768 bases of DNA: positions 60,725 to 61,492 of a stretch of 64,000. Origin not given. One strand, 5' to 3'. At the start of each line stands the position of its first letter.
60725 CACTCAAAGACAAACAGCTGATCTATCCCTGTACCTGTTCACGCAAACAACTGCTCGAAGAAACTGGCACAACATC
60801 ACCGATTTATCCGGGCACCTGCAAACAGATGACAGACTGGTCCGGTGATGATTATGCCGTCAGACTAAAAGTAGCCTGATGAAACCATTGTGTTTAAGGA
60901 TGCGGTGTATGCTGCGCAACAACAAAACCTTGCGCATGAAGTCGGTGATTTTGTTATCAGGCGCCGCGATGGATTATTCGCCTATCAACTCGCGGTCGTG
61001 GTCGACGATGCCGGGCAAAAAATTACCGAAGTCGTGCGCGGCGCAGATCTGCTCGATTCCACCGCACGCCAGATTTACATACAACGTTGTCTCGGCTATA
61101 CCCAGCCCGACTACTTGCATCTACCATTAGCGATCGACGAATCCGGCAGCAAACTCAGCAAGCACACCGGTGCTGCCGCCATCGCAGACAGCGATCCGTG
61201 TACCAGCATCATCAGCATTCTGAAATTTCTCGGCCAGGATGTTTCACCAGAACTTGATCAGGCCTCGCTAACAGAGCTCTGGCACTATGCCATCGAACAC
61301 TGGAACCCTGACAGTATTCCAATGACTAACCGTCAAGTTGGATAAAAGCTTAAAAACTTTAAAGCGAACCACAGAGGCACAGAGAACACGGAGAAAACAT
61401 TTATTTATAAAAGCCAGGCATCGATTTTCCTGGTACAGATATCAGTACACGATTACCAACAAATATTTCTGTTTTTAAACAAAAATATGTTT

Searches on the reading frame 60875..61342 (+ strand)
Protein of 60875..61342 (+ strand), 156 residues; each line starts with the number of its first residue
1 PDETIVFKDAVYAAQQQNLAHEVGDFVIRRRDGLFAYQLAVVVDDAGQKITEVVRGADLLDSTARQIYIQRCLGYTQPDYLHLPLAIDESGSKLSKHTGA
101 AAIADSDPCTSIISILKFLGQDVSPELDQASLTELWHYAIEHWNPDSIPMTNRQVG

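Call 38: search_protein_families(library=pfam, proteins=[window:60875-61342:+], max_evalue=0.001)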
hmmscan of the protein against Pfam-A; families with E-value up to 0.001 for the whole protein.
window:60875-61342:+ (156 aa): 1 family
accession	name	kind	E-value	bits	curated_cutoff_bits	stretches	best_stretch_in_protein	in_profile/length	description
PF00749.27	tRNA-synt_1c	-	8.8e-15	54.9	23.4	1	4-102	155-252/314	tRNA synthetases class I (E and Q), catalytic domain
